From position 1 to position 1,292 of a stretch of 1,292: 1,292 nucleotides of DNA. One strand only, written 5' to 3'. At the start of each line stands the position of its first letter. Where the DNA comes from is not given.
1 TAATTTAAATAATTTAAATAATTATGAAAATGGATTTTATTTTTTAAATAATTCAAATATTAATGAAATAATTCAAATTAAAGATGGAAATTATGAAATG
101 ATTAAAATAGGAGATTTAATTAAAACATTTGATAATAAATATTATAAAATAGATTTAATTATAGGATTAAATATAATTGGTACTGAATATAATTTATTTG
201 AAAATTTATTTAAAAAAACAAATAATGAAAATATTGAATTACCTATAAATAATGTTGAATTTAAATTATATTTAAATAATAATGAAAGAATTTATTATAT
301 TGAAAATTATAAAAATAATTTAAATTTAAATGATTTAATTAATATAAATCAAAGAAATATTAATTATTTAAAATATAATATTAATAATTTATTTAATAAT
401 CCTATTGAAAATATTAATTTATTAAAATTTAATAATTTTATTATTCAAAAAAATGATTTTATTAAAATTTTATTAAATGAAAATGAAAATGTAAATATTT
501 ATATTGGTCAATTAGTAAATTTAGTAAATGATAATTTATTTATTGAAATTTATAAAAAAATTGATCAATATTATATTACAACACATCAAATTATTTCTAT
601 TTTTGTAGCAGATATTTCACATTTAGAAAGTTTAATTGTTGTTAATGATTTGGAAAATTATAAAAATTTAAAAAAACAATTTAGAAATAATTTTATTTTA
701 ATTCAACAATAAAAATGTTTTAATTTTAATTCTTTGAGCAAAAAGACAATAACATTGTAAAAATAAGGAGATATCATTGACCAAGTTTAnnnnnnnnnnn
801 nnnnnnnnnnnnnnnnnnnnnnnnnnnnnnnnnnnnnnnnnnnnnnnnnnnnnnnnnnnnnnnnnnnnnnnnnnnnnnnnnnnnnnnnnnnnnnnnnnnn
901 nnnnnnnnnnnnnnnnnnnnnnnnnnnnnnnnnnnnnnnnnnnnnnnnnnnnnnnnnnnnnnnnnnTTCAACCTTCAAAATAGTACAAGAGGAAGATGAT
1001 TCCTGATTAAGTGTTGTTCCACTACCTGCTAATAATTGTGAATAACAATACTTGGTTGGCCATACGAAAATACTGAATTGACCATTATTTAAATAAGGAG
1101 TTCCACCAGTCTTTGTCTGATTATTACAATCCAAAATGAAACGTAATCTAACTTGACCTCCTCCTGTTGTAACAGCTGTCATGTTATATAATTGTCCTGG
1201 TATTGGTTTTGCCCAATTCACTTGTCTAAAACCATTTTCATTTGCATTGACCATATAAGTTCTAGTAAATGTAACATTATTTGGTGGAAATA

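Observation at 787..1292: GPI-anchor-type surface glycoprotein with an ectodomain I cannot place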

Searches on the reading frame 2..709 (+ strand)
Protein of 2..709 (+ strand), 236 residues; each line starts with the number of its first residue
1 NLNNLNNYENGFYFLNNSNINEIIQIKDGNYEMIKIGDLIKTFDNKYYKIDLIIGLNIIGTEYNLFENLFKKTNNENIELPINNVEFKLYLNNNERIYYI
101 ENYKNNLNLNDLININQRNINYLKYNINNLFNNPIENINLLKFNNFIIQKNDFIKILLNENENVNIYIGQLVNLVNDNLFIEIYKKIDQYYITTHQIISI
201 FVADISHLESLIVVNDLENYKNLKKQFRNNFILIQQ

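Call 7: search_protein_families(library=pfam, proteins=[window:2-709:+], max_evalue=1)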
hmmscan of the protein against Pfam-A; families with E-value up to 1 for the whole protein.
seq(236 aa): 1 family
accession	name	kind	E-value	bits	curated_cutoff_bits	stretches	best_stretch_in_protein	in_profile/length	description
PF17129.9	Peptidase_M99_C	-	0.00078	20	27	1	24-106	10-89/100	C-terminal domain of metallo-carboxypeptidase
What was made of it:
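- Tried and rejected: Only a weak Peptidase_M99_C hit below the curated cut-off appeared (call 7).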

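Call 12: find_homologous_proteins(query=window:2-709:+, max_evalue=0.01)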
Query window:2-709:+: 1900 candidates shared short words with the query, none scored E <= 0.01.

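Call 81: find_related_loci(query=window:2-709:+, collection=viral_contigs, flank=3000)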
Query window:2-709:+ (236 aa) in viral_contigs; peptide patterns used: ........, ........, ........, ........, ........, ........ (x = any residue, [..] = any of these).
11 stretches matched a pattern, but none encodes a relative of the query by tblastn (E <= 1e-3).
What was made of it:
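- Tried and rejected: The left-hand ultra-AT-rich ORF has no protein homolog (call 12) and no viral relative (call 81).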

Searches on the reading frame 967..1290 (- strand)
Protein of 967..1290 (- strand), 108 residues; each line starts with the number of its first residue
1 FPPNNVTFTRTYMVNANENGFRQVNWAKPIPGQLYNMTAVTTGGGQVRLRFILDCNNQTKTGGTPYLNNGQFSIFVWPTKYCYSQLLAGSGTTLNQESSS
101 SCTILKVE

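Call 67: search_solved_structures(query=A5, max_evalue=10)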
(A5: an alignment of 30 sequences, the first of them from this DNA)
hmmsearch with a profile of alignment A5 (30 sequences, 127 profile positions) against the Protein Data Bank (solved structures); distinct sequences matched with E-value up to 10: 0.
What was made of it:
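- On Carbohydrate-binding modules (beta-jelly-roll CBMs): There was no PDB sequence hit (call 67).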

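Call 68: search_protein_families(library=pfam, alignment_id=A5, max_evalue=10)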
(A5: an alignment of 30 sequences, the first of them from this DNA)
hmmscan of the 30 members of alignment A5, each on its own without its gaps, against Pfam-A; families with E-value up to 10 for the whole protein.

A. member 1, seq(108 aa): 0 families

B. families by the number of members that match (of 30 scanned): 11 families
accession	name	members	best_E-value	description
PF20944.2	StcE_b-sandwich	3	0.02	Metalloprotease StcE, beta-sandwich domain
PF08308.17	PEGA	2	0.0059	PEGA domain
PF22247.2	Diox-like_N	2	0.022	Catechol 2,3-dioxygenase-like N-terminal domain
PF09792.14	But2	1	0.0065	Ubiquitin 3 binding protein But2 C-terminal domain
PF25513.1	P2_C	1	0.028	Viral coat protein P2 C-terminal domain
PF02142.27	MGS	1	0.054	MGS-like domain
PF09000.15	Cytotoxic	1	0.061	Cytotoxic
PF15530.11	Ntox25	1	0.065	Bacterial toxin 25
PF23891.1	DUF7243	1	0.069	Family of unknown function (DUF7243)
PF13385.13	Laminin_G_3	1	0.17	Concanavalin A-like lectin/glucanases superfamily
PF07137.17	VDE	1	0.26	VDE lipocalin domain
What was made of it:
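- On Carbohydrate-binding modules (beta-jelly-roll CBMs): Among 30 C-domains scanned at E up to 10, none hit a CBM family and at most three members hit any one family, none significantly (call 68).
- Closest known: Beta-jelly-roll carbohydrate-binding modules. Different: There is no detectable sequence relationship (8-17% identity in structural alignments; no Pfam or PDB sequence hit; calls 67, 68).
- No sequence similarity to any CBM family was found (calls 67, 68).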
